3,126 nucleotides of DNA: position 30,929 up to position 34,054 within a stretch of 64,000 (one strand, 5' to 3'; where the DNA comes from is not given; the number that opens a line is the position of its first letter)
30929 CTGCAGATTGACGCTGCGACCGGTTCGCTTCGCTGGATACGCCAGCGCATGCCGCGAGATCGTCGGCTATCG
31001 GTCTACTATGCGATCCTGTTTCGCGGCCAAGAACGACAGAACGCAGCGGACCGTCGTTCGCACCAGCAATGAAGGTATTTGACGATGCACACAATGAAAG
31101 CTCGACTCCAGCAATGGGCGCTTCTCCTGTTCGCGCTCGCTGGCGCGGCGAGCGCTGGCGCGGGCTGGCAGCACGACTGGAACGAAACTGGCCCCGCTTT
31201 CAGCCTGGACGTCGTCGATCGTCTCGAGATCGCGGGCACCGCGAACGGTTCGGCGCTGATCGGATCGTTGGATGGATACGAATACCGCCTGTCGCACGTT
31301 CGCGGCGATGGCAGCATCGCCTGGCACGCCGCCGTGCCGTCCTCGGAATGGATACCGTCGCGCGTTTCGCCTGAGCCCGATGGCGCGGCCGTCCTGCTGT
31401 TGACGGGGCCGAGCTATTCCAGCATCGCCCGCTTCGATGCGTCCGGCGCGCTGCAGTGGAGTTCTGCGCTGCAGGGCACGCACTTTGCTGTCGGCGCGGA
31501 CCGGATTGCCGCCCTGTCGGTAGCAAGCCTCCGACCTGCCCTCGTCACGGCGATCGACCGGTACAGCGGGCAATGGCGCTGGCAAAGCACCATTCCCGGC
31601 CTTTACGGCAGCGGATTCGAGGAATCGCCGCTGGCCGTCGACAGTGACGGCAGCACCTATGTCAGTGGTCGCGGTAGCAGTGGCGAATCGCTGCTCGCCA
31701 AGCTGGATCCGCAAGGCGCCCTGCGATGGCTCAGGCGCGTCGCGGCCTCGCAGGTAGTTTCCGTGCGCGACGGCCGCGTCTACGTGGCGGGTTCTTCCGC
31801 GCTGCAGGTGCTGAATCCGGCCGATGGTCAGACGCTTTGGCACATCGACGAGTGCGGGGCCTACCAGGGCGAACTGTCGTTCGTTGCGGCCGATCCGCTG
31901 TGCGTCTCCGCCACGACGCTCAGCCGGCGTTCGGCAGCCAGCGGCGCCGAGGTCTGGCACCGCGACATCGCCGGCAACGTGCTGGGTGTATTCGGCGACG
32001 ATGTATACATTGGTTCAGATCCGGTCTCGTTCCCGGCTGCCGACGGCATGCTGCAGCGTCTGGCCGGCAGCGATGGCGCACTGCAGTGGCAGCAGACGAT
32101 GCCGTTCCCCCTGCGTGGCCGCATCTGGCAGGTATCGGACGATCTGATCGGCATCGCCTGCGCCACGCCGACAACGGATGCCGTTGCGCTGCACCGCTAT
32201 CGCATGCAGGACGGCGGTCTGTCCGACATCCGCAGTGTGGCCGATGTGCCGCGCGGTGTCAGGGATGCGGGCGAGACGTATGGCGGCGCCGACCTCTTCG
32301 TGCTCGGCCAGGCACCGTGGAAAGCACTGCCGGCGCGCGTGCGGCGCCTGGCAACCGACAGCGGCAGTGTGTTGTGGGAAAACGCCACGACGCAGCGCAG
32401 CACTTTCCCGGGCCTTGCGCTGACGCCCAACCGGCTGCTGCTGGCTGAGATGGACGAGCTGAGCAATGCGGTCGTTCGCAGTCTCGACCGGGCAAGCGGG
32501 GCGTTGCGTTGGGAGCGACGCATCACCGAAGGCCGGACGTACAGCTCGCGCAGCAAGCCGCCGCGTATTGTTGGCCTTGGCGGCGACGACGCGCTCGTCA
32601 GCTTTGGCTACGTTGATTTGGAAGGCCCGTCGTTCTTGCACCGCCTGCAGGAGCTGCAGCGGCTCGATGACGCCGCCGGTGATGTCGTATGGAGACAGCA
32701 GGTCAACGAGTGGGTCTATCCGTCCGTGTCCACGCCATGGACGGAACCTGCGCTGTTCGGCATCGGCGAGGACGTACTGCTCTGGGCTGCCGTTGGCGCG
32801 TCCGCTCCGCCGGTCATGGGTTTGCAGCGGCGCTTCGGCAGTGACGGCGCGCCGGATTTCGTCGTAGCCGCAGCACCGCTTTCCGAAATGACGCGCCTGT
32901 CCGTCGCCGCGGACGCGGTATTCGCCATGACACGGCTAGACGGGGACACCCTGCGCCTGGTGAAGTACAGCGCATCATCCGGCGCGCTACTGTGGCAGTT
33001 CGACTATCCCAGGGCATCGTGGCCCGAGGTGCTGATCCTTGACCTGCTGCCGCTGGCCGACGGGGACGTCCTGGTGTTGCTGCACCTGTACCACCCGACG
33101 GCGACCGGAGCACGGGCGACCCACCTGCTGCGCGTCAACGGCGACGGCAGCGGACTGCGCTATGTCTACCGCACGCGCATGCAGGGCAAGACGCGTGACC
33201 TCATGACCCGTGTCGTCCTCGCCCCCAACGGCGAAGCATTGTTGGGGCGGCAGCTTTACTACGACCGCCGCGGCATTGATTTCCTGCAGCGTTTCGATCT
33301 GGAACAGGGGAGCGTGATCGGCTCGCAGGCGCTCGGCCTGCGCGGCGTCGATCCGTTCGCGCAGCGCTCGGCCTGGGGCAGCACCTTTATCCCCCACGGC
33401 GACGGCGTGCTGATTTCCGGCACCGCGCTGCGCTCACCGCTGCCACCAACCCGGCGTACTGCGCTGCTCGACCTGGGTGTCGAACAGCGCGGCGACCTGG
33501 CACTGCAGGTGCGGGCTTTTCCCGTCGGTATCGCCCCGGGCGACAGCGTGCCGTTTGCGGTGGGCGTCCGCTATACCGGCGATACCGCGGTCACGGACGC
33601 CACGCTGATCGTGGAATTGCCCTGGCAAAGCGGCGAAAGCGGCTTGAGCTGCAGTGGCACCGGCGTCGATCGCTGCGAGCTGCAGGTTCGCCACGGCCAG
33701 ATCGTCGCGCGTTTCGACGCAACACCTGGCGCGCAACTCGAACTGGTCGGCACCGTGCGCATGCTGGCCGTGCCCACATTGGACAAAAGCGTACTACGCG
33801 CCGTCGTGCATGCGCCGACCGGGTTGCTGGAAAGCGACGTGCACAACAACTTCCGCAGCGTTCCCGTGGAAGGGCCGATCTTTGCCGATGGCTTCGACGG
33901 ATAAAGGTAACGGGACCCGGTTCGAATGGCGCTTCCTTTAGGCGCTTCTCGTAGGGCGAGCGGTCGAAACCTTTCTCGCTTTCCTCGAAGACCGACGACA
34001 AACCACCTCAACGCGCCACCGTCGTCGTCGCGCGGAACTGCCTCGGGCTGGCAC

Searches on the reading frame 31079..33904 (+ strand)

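Call 8: search_protein_families(library=pfam, proteins=[window:31079-33904:+], max_evalue=0.01)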
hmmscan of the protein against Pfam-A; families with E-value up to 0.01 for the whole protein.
window:31079-33904:+ (941 aa): 2 families
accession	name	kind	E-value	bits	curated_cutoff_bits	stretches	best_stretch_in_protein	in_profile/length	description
PF13360.13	PQQ_2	-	3.9e-20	73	27.6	4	155-258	4-100/233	Outer membrane protein assembly factor BamB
PF25293.1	Beta-prop_EMC1_N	-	0.0011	19.1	34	0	426-488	48-109/219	EMC1 N-terminal beta-propeller domain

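Call 104: search_protein_families(library=padloc, proteins=[window:31079-33904:+], max_evalue=0.00001)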
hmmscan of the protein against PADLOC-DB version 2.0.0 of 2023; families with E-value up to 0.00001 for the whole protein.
window:31079-33904:+ (941 aa): 0 families
